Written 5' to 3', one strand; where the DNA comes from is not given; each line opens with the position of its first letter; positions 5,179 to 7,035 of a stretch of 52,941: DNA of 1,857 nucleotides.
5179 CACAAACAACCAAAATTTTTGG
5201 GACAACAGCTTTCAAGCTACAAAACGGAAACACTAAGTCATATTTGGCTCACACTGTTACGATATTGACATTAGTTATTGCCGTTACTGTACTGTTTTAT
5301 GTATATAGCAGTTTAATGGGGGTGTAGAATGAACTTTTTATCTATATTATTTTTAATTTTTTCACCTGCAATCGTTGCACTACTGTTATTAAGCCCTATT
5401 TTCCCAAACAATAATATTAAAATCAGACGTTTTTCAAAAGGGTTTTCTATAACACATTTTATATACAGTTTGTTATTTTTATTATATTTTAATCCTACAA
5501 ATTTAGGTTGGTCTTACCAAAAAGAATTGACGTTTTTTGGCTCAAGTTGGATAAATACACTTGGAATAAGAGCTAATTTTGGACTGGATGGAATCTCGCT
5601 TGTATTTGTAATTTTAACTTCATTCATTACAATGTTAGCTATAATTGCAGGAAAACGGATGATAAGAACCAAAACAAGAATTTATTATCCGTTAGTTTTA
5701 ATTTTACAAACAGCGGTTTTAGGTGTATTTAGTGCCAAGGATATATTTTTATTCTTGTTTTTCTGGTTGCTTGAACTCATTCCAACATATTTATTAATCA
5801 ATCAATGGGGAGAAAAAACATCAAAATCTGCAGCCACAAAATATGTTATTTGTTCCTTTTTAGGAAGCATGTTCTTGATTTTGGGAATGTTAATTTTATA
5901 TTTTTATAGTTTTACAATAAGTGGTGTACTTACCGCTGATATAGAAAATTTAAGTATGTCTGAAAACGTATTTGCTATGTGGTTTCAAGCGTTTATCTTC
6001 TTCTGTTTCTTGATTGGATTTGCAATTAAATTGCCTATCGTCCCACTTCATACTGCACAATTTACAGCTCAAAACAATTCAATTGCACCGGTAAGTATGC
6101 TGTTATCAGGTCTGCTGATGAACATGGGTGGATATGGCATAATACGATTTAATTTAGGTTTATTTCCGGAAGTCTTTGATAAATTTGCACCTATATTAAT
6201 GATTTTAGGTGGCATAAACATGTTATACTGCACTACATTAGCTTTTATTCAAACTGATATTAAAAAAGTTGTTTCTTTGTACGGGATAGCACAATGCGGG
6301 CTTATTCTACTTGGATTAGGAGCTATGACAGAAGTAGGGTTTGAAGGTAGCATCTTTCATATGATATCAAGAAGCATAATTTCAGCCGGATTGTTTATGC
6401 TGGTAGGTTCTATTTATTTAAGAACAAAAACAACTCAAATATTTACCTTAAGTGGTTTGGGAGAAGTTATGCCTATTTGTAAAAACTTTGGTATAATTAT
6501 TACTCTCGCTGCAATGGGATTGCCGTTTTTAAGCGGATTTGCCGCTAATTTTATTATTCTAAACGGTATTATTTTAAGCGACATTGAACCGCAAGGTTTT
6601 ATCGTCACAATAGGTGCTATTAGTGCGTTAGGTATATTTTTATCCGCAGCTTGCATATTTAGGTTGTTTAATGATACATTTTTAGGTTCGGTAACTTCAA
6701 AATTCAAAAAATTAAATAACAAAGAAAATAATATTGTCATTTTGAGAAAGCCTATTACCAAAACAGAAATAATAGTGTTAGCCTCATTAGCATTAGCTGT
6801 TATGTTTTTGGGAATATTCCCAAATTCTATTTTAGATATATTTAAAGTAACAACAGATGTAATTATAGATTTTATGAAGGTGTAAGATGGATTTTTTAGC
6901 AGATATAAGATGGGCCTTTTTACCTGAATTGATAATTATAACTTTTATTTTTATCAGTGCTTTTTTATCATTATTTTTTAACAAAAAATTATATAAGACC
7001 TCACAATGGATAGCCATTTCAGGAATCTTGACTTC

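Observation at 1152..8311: Membrane-arm-only, residue-degenerate complex-I-like operon (A-H-J-K-L-M-N, no B/C/D/E/F/G/I)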

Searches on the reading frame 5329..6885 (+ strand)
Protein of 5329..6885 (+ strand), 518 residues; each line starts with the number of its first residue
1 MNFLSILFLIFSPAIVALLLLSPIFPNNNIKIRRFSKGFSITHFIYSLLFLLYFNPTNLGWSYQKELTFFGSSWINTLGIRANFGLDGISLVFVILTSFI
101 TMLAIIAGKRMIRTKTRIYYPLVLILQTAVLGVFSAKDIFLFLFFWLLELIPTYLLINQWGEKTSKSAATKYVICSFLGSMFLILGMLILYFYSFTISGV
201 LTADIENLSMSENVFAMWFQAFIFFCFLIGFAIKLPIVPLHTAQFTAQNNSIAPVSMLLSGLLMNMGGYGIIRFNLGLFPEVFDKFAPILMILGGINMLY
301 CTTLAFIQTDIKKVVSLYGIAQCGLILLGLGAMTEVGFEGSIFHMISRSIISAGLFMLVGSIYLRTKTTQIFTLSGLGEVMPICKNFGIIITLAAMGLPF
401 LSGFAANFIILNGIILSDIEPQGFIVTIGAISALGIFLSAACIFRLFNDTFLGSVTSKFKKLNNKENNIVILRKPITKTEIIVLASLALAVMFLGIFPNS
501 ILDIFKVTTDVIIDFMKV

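Call 3: search_protein_families(library=pfam, proteins=[window:5329-6885:+], max_evalue=1)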
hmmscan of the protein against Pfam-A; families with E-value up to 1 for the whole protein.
window:5329-6885:+ (518 aa): 3 families
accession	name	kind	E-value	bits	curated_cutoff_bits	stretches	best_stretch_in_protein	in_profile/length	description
PF00361.26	Proton_antipo_M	-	5e-52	177.4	21.5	1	136-418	1-279/294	NADH:quinone oxidoreductase/Mrp antiporter, TM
PF01059.23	Oxidored_q5_N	-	0.0015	19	22.7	1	72-130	45-107/110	NADH-ubiquinone oxidoreductase chain 4, amino terminus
PF11980.13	DUF3481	-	0.02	15.1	28.5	1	424-458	16-50/82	C-terminal domain of neuropilin glycoprotein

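Call 4: search_protein_families(library=ncbifam, proteins=[window:5329-6885:+], max_evalue=1)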
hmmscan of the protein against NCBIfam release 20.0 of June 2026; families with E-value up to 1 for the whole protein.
window:5329-6885:+ (518 aa): 68 families (the best 25 are shown)
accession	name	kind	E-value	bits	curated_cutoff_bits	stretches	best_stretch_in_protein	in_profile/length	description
TIGR01972.1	NDH_I_M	subfamily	4.4e-113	378.5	263.8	1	8-513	3-483/486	NADH-quinone oxidoreductase subunit M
NF009212.0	PRK12561.1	subfamily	1.1e-95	321.4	645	1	7-512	10-495/531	NAD(P)H-quinone oxidoreductase subunit 4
NF002713.0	PRK02546.1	subfamily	1.7e-91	307.3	827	1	9-515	14-501/533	NAD(P)H-quinone oxidoreductase subunit 4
NF004505.0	PRK05846.2-5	equivalog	3.3e-82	276.9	700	1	8-517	7-486/508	NADH-quinone oxidoreductase subunit M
NF004499.0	PRK05846.1-3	equivalog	1.2e-80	271.7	585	1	4-514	7-486/502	NADH-quinone oxidoreductase subunit M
NF004501.0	PRK05846.1-5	subfamily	4.3e-76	256.7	598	1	6-512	7-483/492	NADH-quinone oxidoreductase subunit M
NF005060.0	PRK06473.1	equivalog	3.1e-73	247.2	747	1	8-510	4-479/500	NADH-quinone oxidoreductase subunit M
NF004500.0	PRK05846.1-4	equivalog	4.1e-73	246.8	550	1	4-510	7-500/525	NADH-quinone oxidoreductase subunit M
NF004498.0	PRK05846.1-1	equivalog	6e-71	239.8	614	1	69-513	66-497/509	NADH-quinone oxidoreductase subunit M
NF004506.0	PRK05846.2-6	equivalog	9.3e-70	236.3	789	1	18-510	23-487/493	NADH-quinone oxidoreductase subunit M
NF005611.0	PRK07363.1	equivalog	4.7e-69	233.2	764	1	8-514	4-483/501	NADH-quinone oxidoreductase subunit M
NF004502.0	PRK05846.2-1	equivalog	3.3e-65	220.8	791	1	1-449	1-447/500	NADH-quinone oxidoreductase subunit M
NF004504.0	PRK05846.2-3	equivalog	1.3e-53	182.7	785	1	12-508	21-489/499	NADH-quinone oxidoreductase subunit M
NF006419.0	PRK08668.1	equivalog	3.4e-50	171.4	617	1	67-506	49-476/613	NADH dehydrogenase subunit M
NF004503.0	PRK05846.2-2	subfamily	9.9e-43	147.1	720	1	18-510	6-487/490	NADH-quinone oxidoreductase subunit M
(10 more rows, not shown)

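Call 8: find_encoding_contigs(protein=window:5329-6885:+, flank=10000, max_places=6)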
Protein window:5329-6885:+ (518 aa): 4 contigs read that carry it; 3 places shown.
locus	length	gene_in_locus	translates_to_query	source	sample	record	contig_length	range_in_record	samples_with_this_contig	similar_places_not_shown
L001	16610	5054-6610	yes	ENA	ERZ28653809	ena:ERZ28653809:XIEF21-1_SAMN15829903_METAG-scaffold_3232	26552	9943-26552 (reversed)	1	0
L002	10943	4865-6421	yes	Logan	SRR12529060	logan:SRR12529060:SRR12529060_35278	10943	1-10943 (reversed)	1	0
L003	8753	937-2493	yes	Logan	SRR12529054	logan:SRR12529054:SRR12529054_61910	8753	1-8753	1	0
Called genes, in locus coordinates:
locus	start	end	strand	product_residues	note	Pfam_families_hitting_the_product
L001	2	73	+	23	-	?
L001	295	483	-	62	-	PF01402:RHH_1 (weak)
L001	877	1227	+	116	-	-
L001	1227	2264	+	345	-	PF00146:NADHdh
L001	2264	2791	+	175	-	PF00499:Oxidored_q3 (weak)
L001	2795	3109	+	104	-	PF00420:Oxidored_q2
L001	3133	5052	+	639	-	PF00361:Proton_antipo_M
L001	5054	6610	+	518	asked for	PF00361:Proton_antipo_M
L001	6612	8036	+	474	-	PF00361:Proton_antipo_M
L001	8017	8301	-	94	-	PF01541:GIY-YIG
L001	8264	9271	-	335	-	PF01207:Dus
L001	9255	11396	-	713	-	PF13414:TPR_11 (weak), PF00515:TPR_1 (weak), PF07719:TPR_2 (weak), PF13424:TPR_12, PF23914:TPR_CcmH_CycH, PF14559:TPR_19, PF13414:TPR_11 (weak), PF14559:TPR_19 (weak), +16 more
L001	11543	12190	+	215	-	PF01553:Acyltransferase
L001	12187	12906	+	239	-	PF01553:Acyltransferase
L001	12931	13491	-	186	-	-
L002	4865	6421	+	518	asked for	PF00361:Proton_antipo_M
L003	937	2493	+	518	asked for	PF00361:Proton_antipo_M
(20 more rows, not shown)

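Call 68: search_solved_structures(query=window:5329-6885:+, max_evalue=1e-20, show_alignments=2)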
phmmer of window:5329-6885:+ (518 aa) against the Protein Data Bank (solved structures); distinct sequences matched with E-value up to 1e-20: 33.
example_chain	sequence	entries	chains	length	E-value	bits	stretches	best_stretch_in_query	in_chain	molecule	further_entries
6hum_D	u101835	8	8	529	1.1e-75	258.9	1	10-513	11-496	NAD(P)H-quinone oxidoreductase chain 4 1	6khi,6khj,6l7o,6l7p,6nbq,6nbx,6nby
7eu3_D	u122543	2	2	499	3.3e-60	207.8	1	71-505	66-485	NAD(P)H-quinone oxidoreductase chain 4, chloroplastic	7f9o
8qby_M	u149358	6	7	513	8.9e-60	206.4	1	4-504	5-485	NADH dehydrogenase subunit M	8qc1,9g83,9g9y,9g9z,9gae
9grx_D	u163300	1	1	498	4.3e-59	204.2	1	24-508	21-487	NAD(P)H-quinone oxidoreductase chain 4, chloroplastic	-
7wff_D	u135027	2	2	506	3.4e-57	197.9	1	37-506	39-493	NAD(P)H-quinone oxidoreductase chain 4, chloroplastic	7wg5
7p61_M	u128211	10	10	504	1.6e-55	192.4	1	69-504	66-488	NADH dehydrogenase I subunit M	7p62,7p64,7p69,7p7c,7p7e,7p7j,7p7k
3rko_M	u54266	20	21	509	1.6e-55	192.4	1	69-504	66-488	NADH-QUINONE OXIDOREDUCTASE SUBUNIT M | NADH dehydrogenase I subunit M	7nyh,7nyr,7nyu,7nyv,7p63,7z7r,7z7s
8e73_4M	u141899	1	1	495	2.4e-51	178.6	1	7-467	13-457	Nad4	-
7aqw_M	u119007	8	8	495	4.9e-51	177.6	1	6-504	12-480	NADH-ubiquinone oxidoreductase chain 4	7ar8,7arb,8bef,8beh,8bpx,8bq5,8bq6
7ar7_M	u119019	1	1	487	6.1e-51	177.3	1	6-504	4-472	NADH-ubiquinone oxidoreductase chain 4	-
7aqq_M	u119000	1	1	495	1.8e-50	175.7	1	6-504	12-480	NADH-ubiquinone oxidoreductase chain 4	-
7a23_M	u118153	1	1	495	3.6e-50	174.7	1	6-504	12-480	Nad4m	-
6tjv_D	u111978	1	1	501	6.5e-49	170.6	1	3-450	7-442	NADH dehydrogenase subunit 4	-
8e9g_M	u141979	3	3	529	6.8e-41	144.1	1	71-507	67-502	NADH-quinone oxidoreductase, M subunit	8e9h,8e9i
4he8_M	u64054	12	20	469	1.4e-32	116.7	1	75-466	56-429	NADH-quinone oxidoreductase subunit 13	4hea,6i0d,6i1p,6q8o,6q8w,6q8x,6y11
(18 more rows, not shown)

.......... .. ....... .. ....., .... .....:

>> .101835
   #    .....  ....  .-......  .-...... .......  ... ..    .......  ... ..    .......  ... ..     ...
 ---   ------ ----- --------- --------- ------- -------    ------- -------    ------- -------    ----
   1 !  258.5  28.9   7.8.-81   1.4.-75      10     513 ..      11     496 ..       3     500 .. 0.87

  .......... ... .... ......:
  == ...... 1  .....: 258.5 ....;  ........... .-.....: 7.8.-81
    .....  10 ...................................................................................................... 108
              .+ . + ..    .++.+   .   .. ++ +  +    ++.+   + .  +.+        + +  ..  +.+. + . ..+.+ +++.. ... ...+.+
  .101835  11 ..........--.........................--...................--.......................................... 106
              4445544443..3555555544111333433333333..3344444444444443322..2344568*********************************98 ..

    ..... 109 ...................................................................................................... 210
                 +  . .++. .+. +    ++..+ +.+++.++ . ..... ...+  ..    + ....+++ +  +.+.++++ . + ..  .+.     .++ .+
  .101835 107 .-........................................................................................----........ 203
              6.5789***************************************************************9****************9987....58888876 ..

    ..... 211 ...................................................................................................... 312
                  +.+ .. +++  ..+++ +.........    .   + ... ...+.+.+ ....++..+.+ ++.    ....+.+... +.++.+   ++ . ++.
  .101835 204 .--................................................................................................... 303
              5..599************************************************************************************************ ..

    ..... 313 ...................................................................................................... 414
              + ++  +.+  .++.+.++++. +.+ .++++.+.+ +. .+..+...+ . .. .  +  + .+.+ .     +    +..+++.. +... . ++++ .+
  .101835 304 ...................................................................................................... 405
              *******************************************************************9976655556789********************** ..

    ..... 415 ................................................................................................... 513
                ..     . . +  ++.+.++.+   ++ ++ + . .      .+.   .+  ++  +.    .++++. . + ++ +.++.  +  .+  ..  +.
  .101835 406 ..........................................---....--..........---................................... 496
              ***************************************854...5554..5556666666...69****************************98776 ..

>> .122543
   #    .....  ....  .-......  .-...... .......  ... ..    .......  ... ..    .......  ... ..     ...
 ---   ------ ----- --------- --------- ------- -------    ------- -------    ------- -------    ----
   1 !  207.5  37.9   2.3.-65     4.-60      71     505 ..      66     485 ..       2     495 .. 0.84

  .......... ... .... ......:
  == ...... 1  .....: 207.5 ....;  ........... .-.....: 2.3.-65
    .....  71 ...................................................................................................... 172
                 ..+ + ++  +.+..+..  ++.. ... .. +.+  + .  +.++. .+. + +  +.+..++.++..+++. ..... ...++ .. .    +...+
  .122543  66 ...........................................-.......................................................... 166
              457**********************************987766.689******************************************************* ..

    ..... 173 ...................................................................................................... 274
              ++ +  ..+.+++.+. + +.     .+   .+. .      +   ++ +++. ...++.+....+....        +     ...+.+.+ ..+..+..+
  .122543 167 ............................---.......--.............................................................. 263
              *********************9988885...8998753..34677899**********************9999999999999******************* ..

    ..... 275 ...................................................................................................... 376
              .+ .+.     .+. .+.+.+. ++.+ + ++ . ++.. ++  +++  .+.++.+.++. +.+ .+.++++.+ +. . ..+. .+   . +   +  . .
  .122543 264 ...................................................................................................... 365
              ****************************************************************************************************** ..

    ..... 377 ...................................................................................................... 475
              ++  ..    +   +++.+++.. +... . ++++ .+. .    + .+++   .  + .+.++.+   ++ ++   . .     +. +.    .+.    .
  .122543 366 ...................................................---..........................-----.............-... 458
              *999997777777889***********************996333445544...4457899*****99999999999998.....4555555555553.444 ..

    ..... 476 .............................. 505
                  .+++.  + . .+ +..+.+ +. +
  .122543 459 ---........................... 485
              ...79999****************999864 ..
